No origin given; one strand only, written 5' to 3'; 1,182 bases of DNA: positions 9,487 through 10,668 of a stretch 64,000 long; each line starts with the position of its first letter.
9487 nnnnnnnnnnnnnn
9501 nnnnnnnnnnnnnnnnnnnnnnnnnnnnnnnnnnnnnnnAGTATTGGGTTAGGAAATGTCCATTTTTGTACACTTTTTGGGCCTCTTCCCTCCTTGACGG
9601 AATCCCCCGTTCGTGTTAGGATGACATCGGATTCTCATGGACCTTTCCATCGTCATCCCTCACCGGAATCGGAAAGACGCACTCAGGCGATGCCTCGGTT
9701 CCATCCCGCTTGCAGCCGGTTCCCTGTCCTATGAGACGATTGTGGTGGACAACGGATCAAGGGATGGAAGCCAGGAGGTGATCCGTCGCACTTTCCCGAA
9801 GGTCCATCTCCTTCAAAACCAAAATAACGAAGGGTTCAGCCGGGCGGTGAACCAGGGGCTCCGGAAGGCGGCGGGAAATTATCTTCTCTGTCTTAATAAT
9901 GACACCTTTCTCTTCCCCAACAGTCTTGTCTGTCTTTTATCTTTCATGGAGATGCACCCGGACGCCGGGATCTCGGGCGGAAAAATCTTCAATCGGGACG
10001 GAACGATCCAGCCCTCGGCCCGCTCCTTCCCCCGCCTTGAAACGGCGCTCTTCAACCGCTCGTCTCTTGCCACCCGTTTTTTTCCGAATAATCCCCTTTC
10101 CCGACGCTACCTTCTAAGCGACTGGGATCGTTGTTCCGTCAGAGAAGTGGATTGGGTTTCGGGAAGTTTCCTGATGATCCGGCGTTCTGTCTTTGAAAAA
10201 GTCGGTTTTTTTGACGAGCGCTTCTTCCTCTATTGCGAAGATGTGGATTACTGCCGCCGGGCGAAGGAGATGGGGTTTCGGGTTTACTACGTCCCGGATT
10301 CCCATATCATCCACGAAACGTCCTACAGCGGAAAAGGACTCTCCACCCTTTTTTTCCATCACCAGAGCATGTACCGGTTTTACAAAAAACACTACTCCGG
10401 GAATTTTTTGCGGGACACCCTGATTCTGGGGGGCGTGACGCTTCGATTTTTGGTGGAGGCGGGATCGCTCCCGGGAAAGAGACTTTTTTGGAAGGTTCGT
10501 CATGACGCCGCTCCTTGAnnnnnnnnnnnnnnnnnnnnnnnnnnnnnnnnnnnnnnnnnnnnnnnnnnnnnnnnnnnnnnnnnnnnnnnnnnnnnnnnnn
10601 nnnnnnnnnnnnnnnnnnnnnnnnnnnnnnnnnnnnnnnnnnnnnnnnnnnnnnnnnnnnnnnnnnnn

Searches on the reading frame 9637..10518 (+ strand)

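Call 35: search_protein_families(library=pfam, proteins=[window:9637-10518:+], max_evalue=0.0001)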
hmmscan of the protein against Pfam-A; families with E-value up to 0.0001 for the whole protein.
window:9637-10518:+ (293 aa): 5 families
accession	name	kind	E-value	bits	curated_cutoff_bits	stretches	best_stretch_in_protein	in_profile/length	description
PF00535.33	Glycos_transf_2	-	1.5e-24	87.3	23.3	1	4-151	1-132/168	Glycosyl transferase family 2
PF13641.12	Glyco_tranf_2_3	-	7.2e-17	62.6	27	1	3-229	3-214/230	Glycosyltransferase like family 2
PF13632.12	Glyco_trans_2_3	-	5.1e-11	43.2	27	1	83-245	2-129/198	Glycosyl transferase family group 2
PF10111.15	Glyco_tranf_2_2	-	1.2e-07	31.9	27.3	1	31-208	29-198/276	Glycosyltransferase like family 2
PF13712.12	Glyco_tranf_2_5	-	1.3e-05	25.4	27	1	61-222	35-185/210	Glycosyltransferase like family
